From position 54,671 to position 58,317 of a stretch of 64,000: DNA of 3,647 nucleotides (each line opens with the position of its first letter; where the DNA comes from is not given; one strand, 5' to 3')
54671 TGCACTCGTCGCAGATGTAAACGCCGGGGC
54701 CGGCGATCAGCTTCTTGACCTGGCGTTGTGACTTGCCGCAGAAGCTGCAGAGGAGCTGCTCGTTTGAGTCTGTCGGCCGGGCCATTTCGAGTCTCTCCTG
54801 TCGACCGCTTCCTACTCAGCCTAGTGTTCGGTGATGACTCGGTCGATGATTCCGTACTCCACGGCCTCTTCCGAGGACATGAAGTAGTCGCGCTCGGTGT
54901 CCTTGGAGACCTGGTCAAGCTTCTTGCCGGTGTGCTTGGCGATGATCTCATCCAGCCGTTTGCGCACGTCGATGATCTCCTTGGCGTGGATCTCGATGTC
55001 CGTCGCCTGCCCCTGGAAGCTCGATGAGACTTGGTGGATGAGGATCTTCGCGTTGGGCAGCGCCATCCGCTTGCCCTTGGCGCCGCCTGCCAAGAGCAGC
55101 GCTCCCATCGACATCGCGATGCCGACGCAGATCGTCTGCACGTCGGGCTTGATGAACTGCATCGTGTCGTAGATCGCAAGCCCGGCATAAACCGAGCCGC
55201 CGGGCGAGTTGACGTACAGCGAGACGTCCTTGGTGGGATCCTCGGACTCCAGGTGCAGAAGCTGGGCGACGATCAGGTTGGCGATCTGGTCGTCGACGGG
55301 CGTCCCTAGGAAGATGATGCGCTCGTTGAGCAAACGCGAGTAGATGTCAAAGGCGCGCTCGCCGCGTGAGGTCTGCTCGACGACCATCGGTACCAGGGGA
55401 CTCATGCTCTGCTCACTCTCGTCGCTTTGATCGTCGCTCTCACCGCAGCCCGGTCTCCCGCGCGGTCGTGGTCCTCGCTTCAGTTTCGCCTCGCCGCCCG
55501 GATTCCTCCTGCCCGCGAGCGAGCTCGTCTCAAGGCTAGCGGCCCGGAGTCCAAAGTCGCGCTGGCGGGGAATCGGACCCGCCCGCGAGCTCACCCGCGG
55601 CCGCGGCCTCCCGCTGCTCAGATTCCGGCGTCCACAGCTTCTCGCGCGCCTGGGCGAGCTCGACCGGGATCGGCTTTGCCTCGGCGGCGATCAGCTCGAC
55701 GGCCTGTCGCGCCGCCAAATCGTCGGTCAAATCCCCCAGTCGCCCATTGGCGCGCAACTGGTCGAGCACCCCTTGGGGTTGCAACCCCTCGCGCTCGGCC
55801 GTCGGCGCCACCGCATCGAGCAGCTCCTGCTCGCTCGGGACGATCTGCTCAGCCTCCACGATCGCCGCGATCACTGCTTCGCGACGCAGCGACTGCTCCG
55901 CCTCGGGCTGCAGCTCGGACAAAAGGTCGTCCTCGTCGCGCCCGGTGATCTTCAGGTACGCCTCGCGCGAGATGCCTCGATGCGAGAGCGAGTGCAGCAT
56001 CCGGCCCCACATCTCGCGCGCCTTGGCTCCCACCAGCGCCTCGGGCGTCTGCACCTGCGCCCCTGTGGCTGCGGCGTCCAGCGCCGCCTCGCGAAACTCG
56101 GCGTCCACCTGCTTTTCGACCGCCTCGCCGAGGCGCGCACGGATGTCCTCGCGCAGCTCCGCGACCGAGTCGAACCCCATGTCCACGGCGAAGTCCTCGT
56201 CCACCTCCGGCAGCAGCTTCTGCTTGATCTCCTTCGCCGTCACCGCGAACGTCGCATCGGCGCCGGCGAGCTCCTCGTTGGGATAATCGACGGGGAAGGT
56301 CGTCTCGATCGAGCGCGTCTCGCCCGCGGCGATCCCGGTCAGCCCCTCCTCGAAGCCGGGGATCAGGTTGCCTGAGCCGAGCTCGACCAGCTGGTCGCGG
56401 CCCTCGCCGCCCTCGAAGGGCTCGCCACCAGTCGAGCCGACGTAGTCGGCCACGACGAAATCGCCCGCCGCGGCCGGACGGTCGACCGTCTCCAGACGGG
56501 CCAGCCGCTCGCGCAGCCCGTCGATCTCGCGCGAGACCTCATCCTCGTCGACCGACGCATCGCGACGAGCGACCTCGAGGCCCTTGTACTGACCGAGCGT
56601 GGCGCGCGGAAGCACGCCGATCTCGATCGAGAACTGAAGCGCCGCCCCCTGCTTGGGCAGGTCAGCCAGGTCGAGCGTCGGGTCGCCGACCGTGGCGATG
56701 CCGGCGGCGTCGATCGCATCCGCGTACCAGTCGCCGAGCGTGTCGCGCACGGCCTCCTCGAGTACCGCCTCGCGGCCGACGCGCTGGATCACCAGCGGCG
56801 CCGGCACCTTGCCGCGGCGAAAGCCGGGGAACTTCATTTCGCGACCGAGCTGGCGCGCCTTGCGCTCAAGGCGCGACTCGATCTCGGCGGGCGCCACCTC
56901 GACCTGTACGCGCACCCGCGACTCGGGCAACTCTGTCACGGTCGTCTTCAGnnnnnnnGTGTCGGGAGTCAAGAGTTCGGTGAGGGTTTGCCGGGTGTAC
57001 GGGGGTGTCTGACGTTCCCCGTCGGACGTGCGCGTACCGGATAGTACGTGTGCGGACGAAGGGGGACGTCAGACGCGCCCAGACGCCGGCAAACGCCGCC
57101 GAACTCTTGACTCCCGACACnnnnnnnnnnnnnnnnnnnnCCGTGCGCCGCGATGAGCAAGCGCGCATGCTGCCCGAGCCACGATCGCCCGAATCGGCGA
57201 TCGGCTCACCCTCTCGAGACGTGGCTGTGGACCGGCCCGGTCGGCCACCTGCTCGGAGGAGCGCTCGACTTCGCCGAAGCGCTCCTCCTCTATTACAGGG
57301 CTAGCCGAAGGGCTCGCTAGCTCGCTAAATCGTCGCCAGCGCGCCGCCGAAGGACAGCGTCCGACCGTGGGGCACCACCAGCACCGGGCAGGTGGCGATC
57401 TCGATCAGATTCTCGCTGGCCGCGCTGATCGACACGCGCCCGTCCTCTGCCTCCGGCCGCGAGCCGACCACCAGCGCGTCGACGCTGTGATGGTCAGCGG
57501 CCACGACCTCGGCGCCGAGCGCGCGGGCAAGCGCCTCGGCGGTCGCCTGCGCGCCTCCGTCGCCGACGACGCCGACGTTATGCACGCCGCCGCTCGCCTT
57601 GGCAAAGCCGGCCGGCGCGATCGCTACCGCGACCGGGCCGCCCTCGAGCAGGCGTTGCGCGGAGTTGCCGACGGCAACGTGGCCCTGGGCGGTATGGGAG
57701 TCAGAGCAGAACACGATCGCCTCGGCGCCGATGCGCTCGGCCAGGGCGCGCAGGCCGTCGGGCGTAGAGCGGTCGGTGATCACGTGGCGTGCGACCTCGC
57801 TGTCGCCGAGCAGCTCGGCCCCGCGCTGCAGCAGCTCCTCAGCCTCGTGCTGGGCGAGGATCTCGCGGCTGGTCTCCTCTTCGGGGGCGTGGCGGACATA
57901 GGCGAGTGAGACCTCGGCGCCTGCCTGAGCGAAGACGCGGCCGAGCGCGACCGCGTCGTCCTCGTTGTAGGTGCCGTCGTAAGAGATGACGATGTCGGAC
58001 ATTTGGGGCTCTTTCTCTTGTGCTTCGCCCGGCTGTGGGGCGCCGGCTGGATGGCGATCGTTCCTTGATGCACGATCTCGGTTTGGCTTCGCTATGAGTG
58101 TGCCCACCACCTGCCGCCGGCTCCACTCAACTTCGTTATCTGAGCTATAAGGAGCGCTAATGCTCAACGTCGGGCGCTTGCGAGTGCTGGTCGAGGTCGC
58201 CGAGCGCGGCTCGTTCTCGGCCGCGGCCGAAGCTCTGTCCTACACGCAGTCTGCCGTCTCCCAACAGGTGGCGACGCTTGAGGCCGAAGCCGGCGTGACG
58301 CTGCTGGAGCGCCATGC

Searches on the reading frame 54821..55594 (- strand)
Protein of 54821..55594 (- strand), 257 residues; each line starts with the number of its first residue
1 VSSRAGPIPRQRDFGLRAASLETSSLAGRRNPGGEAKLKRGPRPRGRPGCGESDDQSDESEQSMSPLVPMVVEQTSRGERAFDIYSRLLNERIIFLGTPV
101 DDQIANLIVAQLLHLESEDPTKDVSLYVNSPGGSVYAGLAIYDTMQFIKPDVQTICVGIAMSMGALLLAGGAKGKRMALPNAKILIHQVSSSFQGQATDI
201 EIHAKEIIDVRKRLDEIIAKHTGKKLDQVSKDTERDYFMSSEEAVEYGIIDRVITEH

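Call 71: search_protein_families(library=pfam, proteins=[window:54821-55594:-], max_evalue=0.00001)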
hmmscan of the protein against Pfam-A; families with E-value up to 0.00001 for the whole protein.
window:54821-55594:- (257 aa): 1 family
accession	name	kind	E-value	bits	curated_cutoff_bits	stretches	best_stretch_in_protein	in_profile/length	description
PF00574.28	CLP_protease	-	1.4e-84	283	20.2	1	77-256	2-181/182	Clp protease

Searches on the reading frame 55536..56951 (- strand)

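Call 71: search_protein_families(library=pfam, proteins=[window:55536-56951:-], max_evalue=0.00001)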
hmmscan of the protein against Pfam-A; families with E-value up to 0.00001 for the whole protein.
window:55536-56951:- (471 aa): 3 families
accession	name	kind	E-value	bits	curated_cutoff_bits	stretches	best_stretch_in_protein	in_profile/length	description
PF05697.18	Trigger_N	-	9.9e-34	117.1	22.2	1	2-145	2-143/144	Bacterial trigger factor protein (TF)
PF05698.19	Trigger_C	-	9.3e-32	110.7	22.7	1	262-422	1-161/162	Bacterial trigger factor protein (TF) C-terminus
PF00254.34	FKBP_C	-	3e-14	53.5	21.1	1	158-238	3-92/94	FKBP-type peptidyl-prolyl cis-trans isomerase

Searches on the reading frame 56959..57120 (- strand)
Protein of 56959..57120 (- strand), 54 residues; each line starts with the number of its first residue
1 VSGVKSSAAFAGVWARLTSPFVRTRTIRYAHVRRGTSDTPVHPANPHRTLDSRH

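Call 89: search_protein_representatives(alignment_id=A6)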
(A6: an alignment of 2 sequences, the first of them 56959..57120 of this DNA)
Query: 2 sequences, 56 profile positions. Proteins with E-value up to 0.001 (for the whole library): 12; up to 1e-10: 3; up to 1e-30: 0. The best 12 are listed.
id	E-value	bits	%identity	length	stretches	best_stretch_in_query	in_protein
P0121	1.1e-18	83.0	-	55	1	2-56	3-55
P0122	2.5e-15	72.3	-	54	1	3-56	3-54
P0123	1.8e-11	59.9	-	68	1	2-54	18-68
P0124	1.1e-09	54.2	-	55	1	2-56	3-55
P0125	2.8e-08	49.7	-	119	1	8-56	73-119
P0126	7.1e-08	48.4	-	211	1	9-56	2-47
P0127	1.8e-06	43.9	-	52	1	9-56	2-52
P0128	1.1e-05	41.4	-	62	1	5-56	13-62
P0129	1.1e-05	41.4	-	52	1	9-56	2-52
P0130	3.4e-05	39.8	-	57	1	5-56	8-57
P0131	3.0e-04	36.8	-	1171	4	30-54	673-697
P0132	6.6e-04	35.7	-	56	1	7-56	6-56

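Call 91: find_encoding_contigs(protein=P0121, flank=1500, max_places=5)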
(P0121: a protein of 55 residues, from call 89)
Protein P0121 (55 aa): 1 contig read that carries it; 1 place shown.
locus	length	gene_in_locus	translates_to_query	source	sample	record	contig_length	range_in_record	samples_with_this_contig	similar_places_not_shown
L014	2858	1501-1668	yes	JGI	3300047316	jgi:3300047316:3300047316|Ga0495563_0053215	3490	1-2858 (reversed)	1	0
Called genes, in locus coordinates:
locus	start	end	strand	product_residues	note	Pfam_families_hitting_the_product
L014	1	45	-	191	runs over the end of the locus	PF18143:HAD_SAK_2 (weak)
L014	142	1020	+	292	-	-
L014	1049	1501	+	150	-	PF00164:Ribosom_S12_S23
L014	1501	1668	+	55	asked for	-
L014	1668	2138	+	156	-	PF00177:Ribosomal_S7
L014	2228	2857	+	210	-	?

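Call 93: find_encoding_contigs(protein=P0122, flank=1500, max_places=5)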
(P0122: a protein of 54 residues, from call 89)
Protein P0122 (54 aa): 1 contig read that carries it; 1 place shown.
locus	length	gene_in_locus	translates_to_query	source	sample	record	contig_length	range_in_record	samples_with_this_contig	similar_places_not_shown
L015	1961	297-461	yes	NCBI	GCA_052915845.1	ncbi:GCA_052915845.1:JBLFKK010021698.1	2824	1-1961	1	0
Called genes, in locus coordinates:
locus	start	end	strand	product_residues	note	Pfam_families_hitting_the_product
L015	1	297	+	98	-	?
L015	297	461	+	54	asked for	-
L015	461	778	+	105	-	-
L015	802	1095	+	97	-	-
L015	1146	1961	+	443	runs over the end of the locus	PF08245:Mur_ligase_M (weak), PF02875:Mur_ligase_C, PF27239:FOL3_C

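Call 95: find_encoding_contigs(protein=P0124, flank=1500, max_places=5)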
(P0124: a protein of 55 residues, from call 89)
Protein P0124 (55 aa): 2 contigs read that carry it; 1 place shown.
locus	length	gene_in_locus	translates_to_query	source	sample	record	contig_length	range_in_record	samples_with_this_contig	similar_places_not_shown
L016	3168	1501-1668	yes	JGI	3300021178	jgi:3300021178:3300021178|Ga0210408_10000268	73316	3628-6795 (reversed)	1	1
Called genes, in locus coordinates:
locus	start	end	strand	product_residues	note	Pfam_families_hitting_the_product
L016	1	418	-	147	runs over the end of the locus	-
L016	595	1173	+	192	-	-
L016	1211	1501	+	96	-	-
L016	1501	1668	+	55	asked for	-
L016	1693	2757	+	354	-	PF00781:DAGK_cat, PF19279:YegS_C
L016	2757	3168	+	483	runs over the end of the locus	PF08245:Mur_ligase_M, PF08353:MurT_C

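Call 97: find_encoding_contigs(protein=P0127, flank=10000, max_places=10)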
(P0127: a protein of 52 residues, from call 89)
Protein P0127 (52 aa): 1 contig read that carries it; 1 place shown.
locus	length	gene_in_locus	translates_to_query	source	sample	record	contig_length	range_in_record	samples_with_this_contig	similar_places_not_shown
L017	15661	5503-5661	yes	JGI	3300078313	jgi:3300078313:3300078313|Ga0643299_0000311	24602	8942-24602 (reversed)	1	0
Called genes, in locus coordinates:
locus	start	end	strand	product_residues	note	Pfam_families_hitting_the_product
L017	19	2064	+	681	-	PF02737:3HCDH_N, PF00725:3HCDH, PF00378:ECH_1, PF16113:ECH_2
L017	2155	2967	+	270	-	PF02146:SIR2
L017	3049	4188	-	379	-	PF00248:Aldo_ket_red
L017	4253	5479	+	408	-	PF10776:DUF2600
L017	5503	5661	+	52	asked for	-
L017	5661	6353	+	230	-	PF00005:ABC_tran, PF13304:AAA_21 (faint), PF13401:AAA_22 (weak)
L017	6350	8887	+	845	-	PF12704:MacB_PCD (weak), PF02687:FtsX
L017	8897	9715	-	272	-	-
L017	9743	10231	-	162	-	-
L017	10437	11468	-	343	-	-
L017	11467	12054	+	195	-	-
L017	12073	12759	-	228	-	-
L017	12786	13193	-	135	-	-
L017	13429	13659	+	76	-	PF22513:FitA-like_RHH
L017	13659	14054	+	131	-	PF01850:PIN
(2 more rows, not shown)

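Call 98: find_encoding_contigs(protein=P0129, flank=10000, max_places=10)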
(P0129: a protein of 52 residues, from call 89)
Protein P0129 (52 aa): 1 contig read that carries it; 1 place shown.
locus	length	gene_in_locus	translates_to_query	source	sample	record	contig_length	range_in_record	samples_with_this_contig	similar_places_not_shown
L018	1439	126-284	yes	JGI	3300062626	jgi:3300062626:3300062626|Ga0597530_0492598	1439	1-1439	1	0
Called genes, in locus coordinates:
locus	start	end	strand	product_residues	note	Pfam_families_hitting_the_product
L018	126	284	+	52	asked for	-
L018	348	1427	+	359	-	PF00437:T2SSE, PF13555:AAA_29 (faint), PF13191:AAA_16 (faint), PF13401:AAA_22 (faint)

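Call 99: find_encoding_contigs(protein=P0130, flank=10000, max_places=10)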
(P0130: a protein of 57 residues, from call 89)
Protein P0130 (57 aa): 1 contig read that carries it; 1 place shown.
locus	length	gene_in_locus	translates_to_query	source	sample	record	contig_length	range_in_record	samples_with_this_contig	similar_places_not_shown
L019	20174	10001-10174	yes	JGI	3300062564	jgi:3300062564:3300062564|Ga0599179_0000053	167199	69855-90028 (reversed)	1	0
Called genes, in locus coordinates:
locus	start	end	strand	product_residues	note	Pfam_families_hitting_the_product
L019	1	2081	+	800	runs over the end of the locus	PF13814:Replic_Relax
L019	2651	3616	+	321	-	-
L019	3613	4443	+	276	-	PF00072:Response_reg, PF00486:Trans_reg_C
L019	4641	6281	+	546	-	PF02534:T4SS-DNA_transf (weak), PF01935:DUF87 (weak), PF05872:HerA_C (faint), PF10412:TrwB_AAD_bind (weak), PF12696:TraG-D_C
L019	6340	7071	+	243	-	-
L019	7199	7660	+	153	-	PF00436:SSB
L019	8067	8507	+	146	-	PF01575:MaoC_dehydratas, PF13452:FAS1_DH_region, PF22622:MFE-2_hydrat-2_N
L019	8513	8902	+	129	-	PF01575:MaoC_dehydratas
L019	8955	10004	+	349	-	PF01628:HrcA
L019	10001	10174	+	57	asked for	-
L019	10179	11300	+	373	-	PF00226:DnaJ, PF01556:DnaJ_C, PF00684:DnaJ_CXXCXGXG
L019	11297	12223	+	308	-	PF06325:PrmA, PF05175:MTS (weak)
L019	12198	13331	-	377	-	PF04909:Amidohydro_2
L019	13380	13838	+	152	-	PF09424:YqeY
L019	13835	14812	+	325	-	PF02562:PhoH, PF13245:AAA_19, PF13604:AAA_30 (weak)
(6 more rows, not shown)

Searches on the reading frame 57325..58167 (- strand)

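Call 71: search_protein_families(library=pfam, proteins=[window:57325-58167:-], max_evalue=0.00001)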
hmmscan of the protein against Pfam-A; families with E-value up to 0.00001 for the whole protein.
window:57325-58167:- (280 aa): 1 family
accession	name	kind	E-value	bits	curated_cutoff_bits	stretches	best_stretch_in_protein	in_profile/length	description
PF00582.32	Usp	-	4.5e-12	47.2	24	1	59-184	5-140/141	Universal stress protein family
